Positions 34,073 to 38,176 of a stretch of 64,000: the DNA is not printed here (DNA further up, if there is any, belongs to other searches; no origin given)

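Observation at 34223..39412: Large DUF4011-SF1 helicase-DUF559 nuclease gene with Zn-ribbon and membrane-protein neighbours on the 3' side of a tRNA: candidate defence or integrated module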

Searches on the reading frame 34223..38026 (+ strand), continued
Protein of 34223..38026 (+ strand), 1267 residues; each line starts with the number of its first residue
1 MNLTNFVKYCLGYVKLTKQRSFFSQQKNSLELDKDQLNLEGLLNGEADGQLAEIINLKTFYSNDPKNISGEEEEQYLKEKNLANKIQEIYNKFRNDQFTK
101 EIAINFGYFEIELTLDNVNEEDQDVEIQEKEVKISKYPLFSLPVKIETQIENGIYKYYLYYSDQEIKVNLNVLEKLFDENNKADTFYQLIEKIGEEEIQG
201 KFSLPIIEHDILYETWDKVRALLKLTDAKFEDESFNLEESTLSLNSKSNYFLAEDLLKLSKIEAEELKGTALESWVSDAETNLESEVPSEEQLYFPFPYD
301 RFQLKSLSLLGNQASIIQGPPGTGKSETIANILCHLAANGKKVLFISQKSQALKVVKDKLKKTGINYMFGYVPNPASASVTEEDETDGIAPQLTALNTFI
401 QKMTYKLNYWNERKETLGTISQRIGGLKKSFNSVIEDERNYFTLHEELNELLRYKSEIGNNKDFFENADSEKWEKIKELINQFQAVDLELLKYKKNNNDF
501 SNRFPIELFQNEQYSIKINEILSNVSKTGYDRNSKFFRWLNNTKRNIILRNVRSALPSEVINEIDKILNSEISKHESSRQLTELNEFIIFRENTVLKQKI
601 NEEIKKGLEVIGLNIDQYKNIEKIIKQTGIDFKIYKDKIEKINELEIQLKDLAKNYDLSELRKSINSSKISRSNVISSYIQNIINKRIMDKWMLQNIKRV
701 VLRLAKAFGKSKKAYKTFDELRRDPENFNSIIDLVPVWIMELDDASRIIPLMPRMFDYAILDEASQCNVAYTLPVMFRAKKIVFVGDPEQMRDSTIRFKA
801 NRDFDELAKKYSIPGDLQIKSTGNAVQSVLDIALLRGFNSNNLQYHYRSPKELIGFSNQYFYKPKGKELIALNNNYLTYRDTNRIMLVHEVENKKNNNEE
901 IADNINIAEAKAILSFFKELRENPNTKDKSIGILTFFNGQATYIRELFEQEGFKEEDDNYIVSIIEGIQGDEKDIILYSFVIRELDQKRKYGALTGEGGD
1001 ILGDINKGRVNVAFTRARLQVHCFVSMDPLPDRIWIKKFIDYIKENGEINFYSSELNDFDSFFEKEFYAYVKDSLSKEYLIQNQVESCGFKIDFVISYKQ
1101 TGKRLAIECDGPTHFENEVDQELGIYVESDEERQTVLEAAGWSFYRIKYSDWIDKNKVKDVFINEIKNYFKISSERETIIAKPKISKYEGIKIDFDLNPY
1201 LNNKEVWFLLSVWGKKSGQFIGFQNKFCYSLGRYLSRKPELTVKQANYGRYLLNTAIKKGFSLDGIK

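Call 59: predict_structure(alignment_id=A1)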
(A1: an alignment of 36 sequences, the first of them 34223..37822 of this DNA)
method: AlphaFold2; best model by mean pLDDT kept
length: 1200 residues; sequences in the alignment: 36
mean_pLDDT: 66.8   pTM: 0.47
mean pLDDT of the five models: 66.8, 62.4, 62.3, 61.9, 54.6
residues with pLDDT >= 90: 28; 70-90: 581; 50-70: 360; < 50: 231
segments of 3 or more residues with pLDDT < 50: 95-99, 116-131, 375-380, 408-412, 709-714, 792-800, 821-827, 845-886, 897-899, 966-972, 985-1019, 1031-1036, 1045-1055, 1085-1090, 1112-1142, 1173-1200
pLDDT, mean of each block of 10 residues (from residue 1): 75 65 67 77 65 77 68 80 82 55 83 54 41 71 80 74 71 67 67 64 73 85 75 81 69 72 81 77 68 59 72 75 66 78 81 75 73 50 59 69 54 59 71 72 81 86 87 90 86 66 74 81 79 69 80 83 82 79 85 86 90 90 88 89 86 68 72 67 72 70 59 50 69 78 71 88 69 86 74 39 65 69 49 72 46 34 31 28 47 54 64 81 63 66 82 74 54 58 47 37 42 42 56 48 44 50 74 77 51 67 67 40 39 44 64 66 78 39 32 30
secondary structure, 60 per line:
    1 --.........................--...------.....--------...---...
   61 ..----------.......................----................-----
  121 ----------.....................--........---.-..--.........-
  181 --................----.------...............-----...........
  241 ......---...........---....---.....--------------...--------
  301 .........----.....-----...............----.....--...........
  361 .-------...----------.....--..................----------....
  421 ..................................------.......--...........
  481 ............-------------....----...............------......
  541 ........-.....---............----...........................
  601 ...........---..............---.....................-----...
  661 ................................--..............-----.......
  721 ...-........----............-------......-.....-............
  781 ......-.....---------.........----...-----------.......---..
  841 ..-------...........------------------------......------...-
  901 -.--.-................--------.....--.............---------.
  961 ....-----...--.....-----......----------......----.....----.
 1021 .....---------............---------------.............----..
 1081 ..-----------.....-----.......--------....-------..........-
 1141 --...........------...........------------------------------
elements in order (helices of 4 or more, strands of 3 or more residues): H3-27 E30-32 H39-43 E52-54 H58-62 H73-95 E100-115 E131-151 E154-161 H171-179 H183-198 H210-224 E230-246 H250-260 H264-267 H271-275 H301-309 E314-318 H324-338 E343-347 H350-361 E369-371 H382-386 H389-406 H417-454 H461-467 H470-492 H506-509 H514-528 H535-548 H550-554 H558-569 H574-611 H615-628 H632-652 H658-692 H695-708 H714-723 H725-732 E737-741 H742-748 E756-761 H763-767 H769-778 E779-786 H788-792 H802-810 H829-835 E839-842 H850-860 E885-890 H907-922 E931-935 H938-950 E960-964 E975-979 H985-990 H1001-1006 H1011-1015 E1020-1025 H1035-1046 H1062-1074 E1079-1082 E1094-1098 E1104-1110 H1119-1122 H1130-1139 E1143-1148 H1149-1153 H1160-1170

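Call 65: fold_search(model_id=the predicted structure, library=pdb)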
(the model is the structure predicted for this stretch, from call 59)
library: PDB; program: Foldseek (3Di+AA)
matches with E <= 10: 922; with E <= 0.001: 58
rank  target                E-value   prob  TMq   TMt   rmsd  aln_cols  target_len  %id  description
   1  8ftm_B                3.2e-13  1.00  0.24  0.35  32.2       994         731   13  Setx-ssRNA-ADP-SO4 complex (released 2023-10-25)
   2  8ftm_A                1.7e-12  1.00  0.24  0.35  31.9       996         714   12  Setx-ssRNA-ADP-SO4 complex (released 2023-10-25)
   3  5mqf_U                4.6e-12  1.00  0.23  0.21  33.7      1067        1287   12  Cryo-EM structure of a human spliceosome activated for step 2 of splicing (C* complex) (released 2017-03-22)
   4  8ro0_Q                6.6e-12  1.00  0.23  0.20  31.2      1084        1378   10  Structure of the C. elegans Intron Lariat Spliceosome primed for disassembly (ILS') (released 2024-08-07)
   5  9l5s_Y                6.9e-12  1.00  0.23  0.21  34.5      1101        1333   11  Cryo-EM structure of the thermophile spliceosome (state B*Q1) (released 2025-03-12)
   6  8ch6_y                1.6e-11  1.00  0.23  0.22  31.4      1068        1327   11  Structure of a late-stage activated spliceosome (BAqr) arrested with a dominant-negative Aquarius mutant (state B comp (released 2023-05-10)
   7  7a5p_U                1.8e-11  1.00  0.23  0.21  32.7      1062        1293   12  Human C Complex Spliceosome - Medium-resolution PERIPHERY (released 2020-10-14)
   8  8ro2_Q                2.1e-11  1.00  0.23  0.20  33.4      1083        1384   12  Integrative Structure of the human intron lariat Spliceosome (ILS'') (released 2024-09-18)
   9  4b3f                  9.4e-11  1.00  0.23  0.38  35.5      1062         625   13  crystal structure of Ighmbp2 helicase (released 2012-09-26)
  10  2xzo_A                1.0e-10  1.00  0.26  0.45  34.9      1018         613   12  Upf1 helicase - RNA complex (released 2011-03-30)
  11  2wjv_A                1.2e-10  1.00  0.24  0.34  36.4      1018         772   12  Crystal structure of the complex between human nonsense mediated decay factors UPF1 and UPF2 (released 2009-07-07)
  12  8c6j_U                1.4e-10  1.00  0.24  0.22  32.3      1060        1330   11  Human spliceosomal PM5 C* complex (released 2023-07-12)
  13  5z56_Q                1.4e-10  1.00  0.22  0.21  29.5      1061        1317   11  cryo-EM structure of a human activated spliceosome (mature Bact) at 5.1 angstrom. (released 2018-09-19)
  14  2wjv_B                2.0e-10  1.00  0.23  0.33  39.1      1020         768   12  Crystal structure of the complex between human nonsense mediated decay factors UPF1 and UPF2 (released 2009-07-07)
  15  5xjc_Q                2.8e-10  1.00  0.22  0.21  29.5      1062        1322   11  Cryo-EM structure of the human spliceosome just prior to exon ligation at 3.6 angstrom (released 2017-07-05)
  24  2gk6_A                2.1e-09  1.00  0.23  0.40  34.5      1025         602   12  Structural and Functional insights into the human Upf1 helicase core (released 2007-01-09)
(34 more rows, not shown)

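Call 66: find_related_loci(query=A1, collection=metagenome_contigs, flank=7000)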
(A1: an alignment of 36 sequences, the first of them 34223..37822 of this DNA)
Query A1 (1200 aa) in metagenome_contigs; peptide patterns used: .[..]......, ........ (x = any residue, [..] = any of these).
321 stretches matched a pattern; 168 encode a relative of the query (tblastn E <= 1e-3); the best 80 are kept; 80 distinct loci.
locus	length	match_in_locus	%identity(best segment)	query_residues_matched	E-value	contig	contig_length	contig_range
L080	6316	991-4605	70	3-1200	0e+0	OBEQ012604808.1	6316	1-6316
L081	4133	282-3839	54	2-1171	0e+0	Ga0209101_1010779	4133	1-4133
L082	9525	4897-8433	54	2-1166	0e+0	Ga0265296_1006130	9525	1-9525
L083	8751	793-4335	53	2-1167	0e+0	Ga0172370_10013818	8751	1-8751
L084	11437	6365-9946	54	2-1178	0e+0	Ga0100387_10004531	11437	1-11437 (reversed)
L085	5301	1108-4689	54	2-1178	0e+0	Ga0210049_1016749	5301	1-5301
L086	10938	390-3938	54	2-1171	0e+0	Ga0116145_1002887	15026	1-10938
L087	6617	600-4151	54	2-1171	0e+0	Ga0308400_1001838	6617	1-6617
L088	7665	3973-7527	54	2-1171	0e+0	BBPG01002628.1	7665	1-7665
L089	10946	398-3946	54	2-1168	0e+0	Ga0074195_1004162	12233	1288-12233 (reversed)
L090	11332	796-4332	53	2-1163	0e+0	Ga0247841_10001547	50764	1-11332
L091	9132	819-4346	53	3-1163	0e+0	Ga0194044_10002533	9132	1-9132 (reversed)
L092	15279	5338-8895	53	2-1171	0e+0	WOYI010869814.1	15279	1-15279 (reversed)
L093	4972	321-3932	52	2-1166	0e+0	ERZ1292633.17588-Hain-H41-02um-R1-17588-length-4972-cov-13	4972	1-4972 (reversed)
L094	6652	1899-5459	52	3-1171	0e+0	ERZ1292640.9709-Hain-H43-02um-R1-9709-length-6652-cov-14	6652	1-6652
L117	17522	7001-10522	52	2-1160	0e+0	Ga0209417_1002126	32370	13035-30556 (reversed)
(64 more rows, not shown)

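Call 82: search_protein_families(library=phrogs, proteins=[window:34223-38026:+], max_evalue=0.001)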
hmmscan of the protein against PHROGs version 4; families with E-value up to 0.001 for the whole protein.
window:34223-38026:+ (1267 aa): 1 family
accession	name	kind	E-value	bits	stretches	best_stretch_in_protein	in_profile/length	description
phrog_25411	-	unknown function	2.4e-27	96.9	2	751-1045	349-618/627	-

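Call 84: find_related_loci(query=A1, collection=viral_contigs, flank=10000)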
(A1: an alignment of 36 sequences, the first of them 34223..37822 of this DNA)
Query A1 (1200 aa) in viral_contigs; peptide patterns used: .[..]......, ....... (x = any residue, [..] = any of these).
161 stretches matched a pattern, but none encodes a relative of the query by tblastn (E <= 1e-3).
